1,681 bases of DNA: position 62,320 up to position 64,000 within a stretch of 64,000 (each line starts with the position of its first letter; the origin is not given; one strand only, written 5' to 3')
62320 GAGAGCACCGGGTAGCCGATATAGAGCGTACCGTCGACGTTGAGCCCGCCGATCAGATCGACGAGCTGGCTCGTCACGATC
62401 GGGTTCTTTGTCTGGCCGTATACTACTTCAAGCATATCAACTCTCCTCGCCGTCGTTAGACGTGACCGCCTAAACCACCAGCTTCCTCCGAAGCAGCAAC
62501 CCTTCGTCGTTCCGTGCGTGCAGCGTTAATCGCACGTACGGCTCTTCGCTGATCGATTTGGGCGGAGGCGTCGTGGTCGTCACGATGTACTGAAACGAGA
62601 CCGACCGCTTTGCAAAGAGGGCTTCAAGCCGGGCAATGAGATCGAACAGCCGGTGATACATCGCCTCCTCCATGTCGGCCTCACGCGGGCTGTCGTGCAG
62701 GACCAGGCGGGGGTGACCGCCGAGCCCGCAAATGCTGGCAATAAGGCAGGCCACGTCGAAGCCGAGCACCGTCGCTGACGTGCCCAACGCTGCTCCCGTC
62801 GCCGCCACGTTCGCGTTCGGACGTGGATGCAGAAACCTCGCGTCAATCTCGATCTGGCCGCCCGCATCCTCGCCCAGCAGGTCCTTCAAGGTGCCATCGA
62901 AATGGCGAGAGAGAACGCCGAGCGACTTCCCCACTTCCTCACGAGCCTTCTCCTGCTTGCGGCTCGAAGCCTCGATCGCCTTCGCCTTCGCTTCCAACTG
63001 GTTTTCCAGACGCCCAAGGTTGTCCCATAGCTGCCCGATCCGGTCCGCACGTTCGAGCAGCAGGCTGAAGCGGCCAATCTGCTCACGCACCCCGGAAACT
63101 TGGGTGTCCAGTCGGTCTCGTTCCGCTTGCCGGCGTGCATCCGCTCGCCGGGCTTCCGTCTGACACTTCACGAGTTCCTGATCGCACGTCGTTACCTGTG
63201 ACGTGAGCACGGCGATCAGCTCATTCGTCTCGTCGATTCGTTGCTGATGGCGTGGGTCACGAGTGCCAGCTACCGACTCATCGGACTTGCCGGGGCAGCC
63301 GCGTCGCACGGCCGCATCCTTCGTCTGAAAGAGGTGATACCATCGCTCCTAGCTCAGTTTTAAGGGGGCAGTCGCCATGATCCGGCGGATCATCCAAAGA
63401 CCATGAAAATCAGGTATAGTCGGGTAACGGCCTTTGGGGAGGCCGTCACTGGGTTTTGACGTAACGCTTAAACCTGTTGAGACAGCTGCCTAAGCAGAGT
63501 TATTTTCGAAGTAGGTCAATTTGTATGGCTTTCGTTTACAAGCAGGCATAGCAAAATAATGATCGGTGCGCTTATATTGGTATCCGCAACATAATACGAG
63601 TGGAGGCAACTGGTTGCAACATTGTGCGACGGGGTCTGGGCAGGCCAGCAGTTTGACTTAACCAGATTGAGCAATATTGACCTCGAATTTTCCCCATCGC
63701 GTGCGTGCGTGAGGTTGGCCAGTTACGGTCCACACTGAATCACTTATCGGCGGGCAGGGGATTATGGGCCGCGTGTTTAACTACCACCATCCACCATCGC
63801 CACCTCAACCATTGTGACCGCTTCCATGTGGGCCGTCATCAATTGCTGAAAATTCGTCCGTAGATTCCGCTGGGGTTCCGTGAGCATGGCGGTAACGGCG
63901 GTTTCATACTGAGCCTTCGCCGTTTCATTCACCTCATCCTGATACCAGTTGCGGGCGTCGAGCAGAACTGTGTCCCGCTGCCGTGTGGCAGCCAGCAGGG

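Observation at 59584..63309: Decayed defence-island module: coupled nuclease/helicase-like ATPase plus partner, and a beheaded ABC/SMC-like ATPase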

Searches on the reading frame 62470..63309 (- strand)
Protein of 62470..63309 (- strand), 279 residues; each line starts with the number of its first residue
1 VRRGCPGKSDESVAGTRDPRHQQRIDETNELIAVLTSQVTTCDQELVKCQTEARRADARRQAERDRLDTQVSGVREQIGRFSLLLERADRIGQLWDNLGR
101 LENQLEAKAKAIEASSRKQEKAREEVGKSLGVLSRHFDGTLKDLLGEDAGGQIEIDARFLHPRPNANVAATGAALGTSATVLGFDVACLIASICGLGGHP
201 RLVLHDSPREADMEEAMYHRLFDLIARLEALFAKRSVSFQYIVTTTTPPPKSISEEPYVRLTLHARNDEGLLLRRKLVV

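Call 4: search_protein_families(library=pfam, proteins=[window:62470-63309:-], max_evalue=0.1)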
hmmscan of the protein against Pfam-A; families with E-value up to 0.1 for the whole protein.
window:62470-63309:- (279 aa): 1 family
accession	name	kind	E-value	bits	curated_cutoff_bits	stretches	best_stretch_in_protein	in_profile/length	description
PF14282.11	FlxA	-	0.048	14.2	26.3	1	26-80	13-67/101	FlxA-like protein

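Call 5: search_protein_families(library=padloc, proteins=[window:62470-63309:-], max_evalue=0.1)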
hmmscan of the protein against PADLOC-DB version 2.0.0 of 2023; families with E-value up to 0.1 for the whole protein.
window:62470-63309:- (279 aa): 8 families
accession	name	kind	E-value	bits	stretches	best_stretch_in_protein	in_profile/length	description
PDLC03864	LmuB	-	1.8e-08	31.4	2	194-250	585-637/657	-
PDLC03859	LmuB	-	8.2e-08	29.9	1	21-262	372-592/611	-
PDLC03863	LmuB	-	2e-07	28.1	1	25-255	350-588/610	-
PDLC03862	LmuB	-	6.4e-05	19.5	1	22-248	373-613/643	-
PDLC03868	LmuB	-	0.00035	17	1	17-129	353-464/1035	-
PDLC00551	JetC2|JetC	-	0.022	10.6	1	21-133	872-986/1365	DUF3584 domain; MukB-like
PDLC00582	JetC3|JetC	-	0.027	10.2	1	22-129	970-1076/1472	DUF3584 domain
PDLC00581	JetC3|JetC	-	0.07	8.9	1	37-127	297-386/1473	DUF3584 domain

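Call 6: search_protein_families(library=ncbifam, proteins=[window:62470-63309:-], max_evalue=0.1)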
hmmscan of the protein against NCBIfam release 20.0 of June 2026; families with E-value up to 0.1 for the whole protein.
window:62470-63309:- (279 aa): 4 families
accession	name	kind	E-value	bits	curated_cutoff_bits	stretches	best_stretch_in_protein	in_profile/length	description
NF045487.1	ASRP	equivalog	0.00023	19.9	300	1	21-131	315-418/593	archaea-specific SMC-related protein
TIGR02168.1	SMC_prok_B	equivalog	0.00095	17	567.35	1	20-126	676-786/1181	chromosome segregation protein SMC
NF002572.0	PRK02224.1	equivalog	0.038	12.3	1087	1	23-126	440-546/888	DNA double-strand break repair ATPase Rad50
TIGR02169.1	SMC_prok_A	equivalog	0.054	11.1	729.4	1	27-126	292-395/1165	chromosome segregation protein SMC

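Call 29: find_homologous_proteins(query=window:62470-63309:-, max_evalue=0.001)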
Query window:62470-63309:- (279 aa): 77 proteins with E <= 0.001 among 4870 candidates.
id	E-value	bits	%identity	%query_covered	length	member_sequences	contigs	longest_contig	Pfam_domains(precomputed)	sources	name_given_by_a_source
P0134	1.1e-178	610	100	100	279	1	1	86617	-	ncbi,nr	ncbi:MAG: hypothetical protein HJJLKODD_02817 [Phycisphaerae bacterium]|nr:hypothetical protein [Phy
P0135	8.7e-88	312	69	74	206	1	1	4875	-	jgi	jgi:hypothetical protein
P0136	1.4e-74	269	49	98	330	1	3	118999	-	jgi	jgi:hypothetical protein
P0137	1.4e-60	223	50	85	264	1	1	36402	-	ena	-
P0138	1.8e-60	223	45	97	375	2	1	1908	-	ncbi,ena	-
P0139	1.9e-57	213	42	98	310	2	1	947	-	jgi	jgi:hypothetical protein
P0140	6.3e-57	211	45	93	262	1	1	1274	-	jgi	jgi:hypothetical protein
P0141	3.1e-56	209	42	97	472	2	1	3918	-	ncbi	-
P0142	9.1e-55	204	41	99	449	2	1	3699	-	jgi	jgi:hypothetical protein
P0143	6.6e-54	201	67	52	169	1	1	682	-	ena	-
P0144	6.0e-53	198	41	97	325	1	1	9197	-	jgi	jgi:hypothetical protein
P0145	5.4e-50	188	40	98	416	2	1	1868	-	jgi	jgi:hypothetical protein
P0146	8.0e-50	188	38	91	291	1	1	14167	-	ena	-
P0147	8.4e-49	184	47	76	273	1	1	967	-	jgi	jgi:hypothetical protein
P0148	1.1e-42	164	42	80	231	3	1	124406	-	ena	-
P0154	9.5e-38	148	37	94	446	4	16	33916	-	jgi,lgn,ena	jgi:hypothetical protein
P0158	1.7e-34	138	35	99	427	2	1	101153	-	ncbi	-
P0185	2.5e-15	75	36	66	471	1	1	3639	-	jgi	jgi:hypothetical protein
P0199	5.4e-13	67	29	62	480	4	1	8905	-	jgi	jgi:hypothetical protein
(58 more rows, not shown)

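Call 31: search_protein_families(library=pfam, proteins=[P0141, P0142, P0154, P0158, P0136, P0145, P0185, P0199], max_evalue=0.01)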
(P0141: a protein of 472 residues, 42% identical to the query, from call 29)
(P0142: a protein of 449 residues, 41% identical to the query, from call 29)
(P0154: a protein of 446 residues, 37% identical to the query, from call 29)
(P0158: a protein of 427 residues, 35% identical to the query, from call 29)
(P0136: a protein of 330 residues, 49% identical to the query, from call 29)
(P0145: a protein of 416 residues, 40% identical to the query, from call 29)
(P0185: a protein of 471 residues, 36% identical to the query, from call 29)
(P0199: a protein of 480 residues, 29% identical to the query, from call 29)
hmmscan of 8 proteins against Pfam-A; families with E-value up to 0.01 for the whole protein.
P0141 (472 aa): 1 family
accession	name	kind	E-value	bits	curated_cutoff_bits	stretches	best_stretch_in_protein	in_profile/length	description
PF10088.15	DUF2326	-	0.00011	22.4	28.7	1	364-472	33-141/141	Uncharacterised protein conserved in bacteria (DUF2326)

P0142 (449 aa): 0 families

P0154 (446 aa): 1 family
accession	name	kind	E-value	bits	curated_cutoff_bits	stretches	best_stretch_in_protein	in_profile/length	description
PF10088.15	DUF2326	-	0.00067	19.8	28.7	1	348-445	41-140/141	Uncharacterised protein conserved in bacteria (DUF2326)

P0158 (427 aa): 0 families

P0136 (330 aa): 2 families
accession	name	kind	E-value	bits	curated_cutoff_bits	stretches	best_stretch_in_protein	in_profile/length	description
PF07926.17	TPR_MLP1_2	-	0.00056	20.4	36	1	78-174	3-99/129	TPR/MLP1/MLP2-like protein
PF20667.3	Sec10_N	-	0.0031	18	27.4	1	85-180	5-90/118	Exocyst complex component Sec10, N-terminal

P0145 (416 aa): 2 families
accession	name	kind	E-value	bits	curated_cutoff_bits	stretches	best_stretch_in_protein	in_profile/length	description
PF00261.25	Tropomyosin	-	0.00077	19.4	38.6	0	60-118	8-67/242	Tropomyosin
PF14362.11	DUF4407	-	0.0039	17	31.3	1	160-283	116-238/297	Domain of unknown function (DUF4407)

P0185 (471 aa): 0 families

P0199 (480 aa): 1 family
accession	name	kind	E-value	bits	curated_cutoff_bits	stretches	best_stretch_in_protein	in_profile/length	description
PF10088.15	DUF2326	-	0.0029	17.7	28.7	1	377-446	36-99/141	Uncharacterised protein conserved in bacteria (DUF2326)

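Call 32: search_protein_families(library=padloc, proteins=[P0141, P0142, P0154, P0158, P0136, P0145, P0185, P0199], max_evalue=0.001)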
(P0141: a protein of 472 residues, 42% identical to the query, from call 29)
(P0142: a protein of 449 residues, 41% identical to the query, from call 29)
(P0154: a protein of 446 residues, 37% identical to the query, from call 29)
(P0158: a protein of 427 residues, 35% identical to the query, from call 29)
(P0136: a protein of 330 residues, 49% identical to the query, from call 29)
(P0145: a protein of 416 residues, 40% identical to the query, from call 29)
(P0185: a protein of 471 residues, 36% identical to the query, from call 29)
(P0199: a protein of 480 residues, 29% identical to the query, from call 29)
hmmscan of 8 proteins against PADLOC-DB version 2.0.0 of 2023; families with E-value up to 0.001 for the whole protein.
P0141 (472 aa): 2 families
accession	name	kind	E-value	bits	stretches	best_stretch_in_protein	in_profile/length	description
PDLC03859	LmuB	-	2.3e-09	35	1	58-421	269-577/611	-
PDLC03863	LmuB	-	1.8e-06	24.9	1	47-417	187-564/610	-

P0142 (449 aa): 4 families
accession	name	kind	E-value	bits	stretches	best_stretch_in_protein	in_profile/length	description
PDLC03859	LmuB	-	7.4e-12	43.3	1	193-428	367-596/611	-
PDLC03864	LmuB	-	4.8e-06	23.4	0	191-237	409-455/657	-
PDLC03865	LmuB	-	7.8e-06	22.3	1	191-305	571-682/1007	-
PDLC03863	LmuB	-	7.1e-05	19.7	1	192-422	354-585/610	-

P0154 (446 aa): 5 families
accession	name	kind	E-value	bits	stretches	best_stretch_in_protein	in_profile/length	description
PDLC03859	LmuB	-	3.6e-12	44.3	1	16-414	180-584/611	-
PDLC03862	LmuB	-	5.9e-07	26.2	1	187-377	372-566/643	-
PDLC03864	LmuB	-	1.4e-05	21.8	1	362-419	585-638/657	-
PDLC00257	LmuB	-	0.00011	19.2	1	194-357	319-478/571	AAA ATPase domain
PDLC03863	LmuB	-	0.00054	16.8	1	186-441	352-604/610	-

P0158 (427 aa): 0 families

P0136 (330 aa): 4 families
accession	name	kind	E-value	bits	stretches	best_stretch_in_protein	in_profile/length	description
PDLC03863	LmuB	-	2.1e-08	31.3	1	73-307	345-587/610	-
PDLC03859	LmuB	-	1.9e-07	28.7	1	74-308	379-585/611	-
PDLC03864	LmuB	-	2.4e-06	24.4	0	243-303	581-637/657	-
PDLC03862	LmuB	-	0.00035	17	1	73-262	371-566/643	-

P0145 (416 aa): 4 families
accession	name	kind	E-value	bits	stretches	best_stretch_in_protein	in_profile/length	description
PDLC03859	LmuB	-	7.2e-08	30.1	1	91-387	345-585/611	-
PDLC03863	LmuB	-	1e-07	29.1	1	164-400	356-593/610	-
PDLC03862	LmuB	-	2.4e-05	20.9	1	163-288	374-506/643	-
PDLC03864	LmuB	-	0.00087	15.9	0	166-277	400-510/657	-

P0185 (471 aa): 4 families
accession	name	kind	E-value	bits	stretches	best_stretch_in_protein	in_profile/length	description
PDLC03859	LmuB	-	4e-06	24.3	1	6-265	175-421/611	-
PDLC00262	LmuB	-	0.00014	18.9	0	4-118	168-283/588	AAA ATPase domain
PDLC00582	JetC3|JetC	-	0.00051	15.9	1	15-250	800-1034/1472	DUF3584 domain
PDLC03864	LmuB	-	0.00062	16.4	0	360-424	582-642/657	-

P0199 (480 aa): 1 family
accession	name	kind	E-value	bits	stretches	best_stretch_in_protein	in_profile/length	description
PDLC03864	LmuB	-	0.00075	16.1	0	384-451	572-636/657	-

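Call 33: find_encoding_contigs(protein=P0154, flank=6000, max_places=3)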
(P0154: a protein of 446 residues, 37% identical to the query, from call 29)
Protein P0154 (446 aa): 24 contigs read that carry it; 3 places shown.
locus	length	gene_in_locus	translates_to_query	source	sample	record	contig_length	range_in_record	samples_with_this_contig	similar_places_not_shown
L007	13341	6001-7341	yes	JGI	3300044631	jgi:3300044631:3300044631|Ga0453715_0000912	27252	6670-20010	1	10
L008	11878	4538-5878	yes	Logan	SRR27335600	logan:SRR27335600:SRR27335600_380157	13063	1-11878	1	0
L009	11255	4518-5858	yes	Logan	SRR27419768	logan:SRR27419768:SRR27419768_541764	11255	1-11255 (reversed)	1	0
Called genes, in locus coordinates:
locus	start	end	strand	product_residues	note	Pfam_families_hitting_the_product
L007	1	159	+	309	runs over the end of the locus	-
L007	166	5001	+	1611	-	PF02384:N6_Mtase (faint), PF20473:MmeI_Mtase (weak), PF07669:Eco57I, PF20473:MmeI_Mtase, PF20466:MmeI_TRD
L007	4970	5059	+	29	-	-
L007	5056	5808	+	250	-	PF12686:DUF3800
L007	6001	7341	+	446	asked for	-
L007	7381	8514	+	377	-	-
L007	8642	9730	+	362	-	-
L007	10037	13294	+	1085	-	PF00271:Helicase_C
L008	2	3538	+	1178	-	?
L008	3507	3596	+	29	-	-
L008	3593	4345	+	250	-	PF12686:DUF3800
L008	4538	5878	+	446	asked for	-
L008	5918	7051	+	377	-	-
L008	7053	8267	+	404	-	PF04055:Radical_SAM (weak)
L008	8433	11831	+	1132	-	PF00271:Helicase_C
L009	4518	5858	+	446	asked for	-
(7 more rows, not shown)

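Call 34: find_encoding_contigs(protein=P0136, flank=6000, max_places=2)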
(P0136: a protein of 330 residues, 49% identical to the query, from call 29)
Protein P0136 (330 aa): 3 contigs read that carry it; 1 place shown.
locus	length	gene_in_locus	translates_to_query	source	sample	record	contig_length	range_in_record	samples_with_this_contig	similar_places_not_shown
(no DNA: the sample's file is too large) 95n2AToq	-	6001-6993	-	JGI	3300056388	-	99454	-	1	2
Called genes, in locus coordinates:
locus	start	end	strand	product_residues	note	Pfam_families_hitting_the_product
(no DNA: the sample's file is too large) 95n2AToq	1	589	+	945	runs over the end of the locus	PF00176:SNF2-rel_dom, PF00270:DEAD, PF04851:ResIII, PF00271:Helicase_C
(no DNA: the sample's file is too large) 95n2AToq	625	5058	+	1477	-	PF02384:N6_Mtase, PF20473:MmeI_Mtase (weak), PF07669:Eco57I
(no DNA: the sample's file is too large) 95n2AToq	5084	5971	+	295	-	-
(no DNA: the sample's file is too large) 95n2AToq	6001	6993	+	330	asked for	-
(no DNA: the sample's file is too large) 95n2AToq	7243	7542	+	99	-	PF04956:TrbC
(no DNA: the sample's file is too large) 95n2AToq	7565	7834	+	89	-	PF05101:VirB3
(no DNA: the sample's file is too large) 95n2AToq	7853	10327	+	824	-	PF27097:VirB4_TrbE_N, PF03135:CagE_TrbE_VirB, PF19044:P-loop_TraG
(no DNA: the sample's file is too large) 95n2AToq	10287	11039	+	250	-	-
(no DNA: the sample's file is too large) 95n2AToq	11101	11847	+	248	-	-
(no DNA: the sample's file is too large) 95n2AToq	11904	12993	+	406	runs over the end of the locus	PF04610:TrbL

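Call 35: find_encoding_contigs(protein=P0158, flank=6000, max_places=2)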
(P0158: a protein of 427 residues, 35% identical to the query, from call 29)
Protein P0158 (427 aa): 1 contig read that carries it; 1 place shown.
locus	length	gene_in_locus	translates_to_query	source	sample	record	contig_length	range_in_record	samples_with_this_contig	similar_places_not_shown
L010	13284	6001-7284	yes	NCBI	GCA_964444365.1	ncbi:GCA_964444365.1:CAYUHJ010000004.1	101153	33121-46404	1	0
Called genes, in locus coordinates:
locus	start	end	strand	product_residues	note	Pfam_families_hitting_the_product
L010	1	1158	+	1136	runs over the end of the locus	PF04313:HSDR_N (faint), PF00270:DEAD, PF04851:ResIII, PF18766:SWI2_SNF2, PF00271:Helicase_C (weak), PF08463:EcoEI_R_C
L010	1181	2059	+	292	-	PF00069:Pkinase, PF07714:PK_Tyr_Ser-Thr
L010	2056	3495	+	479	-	PF12161:HsdM_N (weak), PF02384:N6_Mtase, PF01170:UPF0020 (weak)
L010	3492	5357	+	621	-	PF01420:Methylase_S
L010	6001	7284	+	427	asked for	-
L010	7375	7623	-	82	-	-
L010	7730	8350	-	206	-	-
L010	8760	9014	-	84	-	-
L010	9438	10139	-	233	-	-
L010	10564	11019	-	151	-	-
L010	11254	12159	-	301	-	PF06067:DUF932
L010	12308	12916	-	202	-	-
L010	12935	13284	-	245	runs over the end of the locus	PF03372:Exo_endo_phos, PF14529:Exo_endo_phos_2 (faint)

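Call 76: find_encoding_contigs(protein=P0134, flank=10000, max_places=3)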
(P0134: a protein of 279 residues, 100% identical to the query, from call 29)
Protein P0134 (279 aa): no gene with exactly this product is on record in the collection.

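Call 77: find_encoding_contigs(protein=P0135, flank=5000, max_places=3)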
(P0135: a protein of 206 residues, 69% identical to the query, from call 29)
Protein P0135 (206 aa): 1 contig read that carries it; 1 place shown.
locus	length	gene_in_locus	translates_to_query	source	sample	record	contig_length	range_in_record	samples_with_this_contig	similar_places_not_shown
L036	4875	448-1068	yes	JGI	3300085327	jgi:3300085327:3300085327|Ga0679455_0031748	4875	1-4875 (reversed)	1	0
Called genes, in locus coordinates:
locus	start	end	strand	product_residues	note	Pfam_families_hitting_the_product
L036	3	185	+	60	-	?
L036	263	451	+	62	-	-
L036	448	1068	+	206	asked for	-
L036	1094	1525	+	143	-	-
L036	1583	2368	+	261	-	-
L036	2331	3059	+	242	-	-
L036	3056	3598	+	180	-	-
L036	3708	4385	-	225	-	PF00899:ThiF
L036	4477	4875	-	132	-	?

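Call 79: search_protein_families(library=padloc, proteins=[L010:5467-7284:+], max_evalue=0.01)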
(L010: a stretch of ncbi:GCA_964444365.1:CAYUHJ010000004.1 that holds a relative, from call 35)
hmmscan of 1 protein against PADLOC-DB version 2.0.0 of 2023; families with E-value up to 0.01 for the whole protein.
L010:5467-7284:+ (605 aa): 4 families
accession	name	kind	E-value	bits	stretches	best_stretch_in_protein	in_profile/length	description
PDLC03859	LmuB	-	3.3e-10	37.8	1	184-580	181-585/611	-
PDLC04774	PDC-M68B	-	1.6e-07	28.3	1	370-535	339-510/581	-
PDLC03863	LmuB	-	6e-06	23.2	0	197-472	200-477/610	-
PDLC03862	LmuB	-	7.4e-05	19.3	0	26-82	37-88/643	-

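Call 80: search_protein_families(library=pfam, proteins=[L010:5467-7284:+], max_evalue=0.01)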
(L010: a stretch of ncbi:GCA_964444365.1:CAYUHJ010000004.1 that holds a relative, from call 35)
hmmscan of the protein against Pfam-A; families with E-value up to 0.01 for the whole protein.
L010:5467-7284:+ (605 aa): 0 families

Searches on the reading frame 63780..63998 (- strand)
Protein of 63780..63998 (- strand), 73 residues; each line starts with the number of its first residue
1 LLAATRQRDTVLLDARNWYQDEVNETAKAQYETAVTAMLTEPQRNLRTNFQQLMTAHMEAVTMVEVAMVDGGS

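Call 26: search_protein_families(library=padloc, proteins=[window:63780-63998:-], max_evalue=1)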
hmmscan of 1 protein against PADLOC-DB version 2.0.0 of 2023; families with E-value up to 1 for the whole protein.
window:63780-63998:- (73 aa): 0 families

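Call 27: search_protein_families(library=pfam, proteins=[window:63780-63998:-], max_evalue=1)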
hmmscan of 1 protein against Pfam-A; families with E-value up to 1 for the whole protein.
window:63780-63998:- (73 aa): 2 families
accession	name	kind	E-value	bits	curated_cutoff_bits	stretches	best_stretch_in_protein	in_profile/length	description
PF11414.13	Suppressor_APC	-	0.091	13.4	25.4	1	15-62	28-75/82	Adenomatous polyposis coli tumour suppressor protein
PF05979.17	DUF896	-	0.095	13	24.2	1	21-62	4-49/64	Bacterial protein of unknown function (DUF896)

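Call 55: search_protein_families(library=phrogs, proteins=[window:63780-63998:-], max_evalue=0.01)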
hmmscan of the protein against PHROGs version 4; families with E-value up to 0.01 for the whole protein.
window:63780-63998:- (73 aa): 0 families
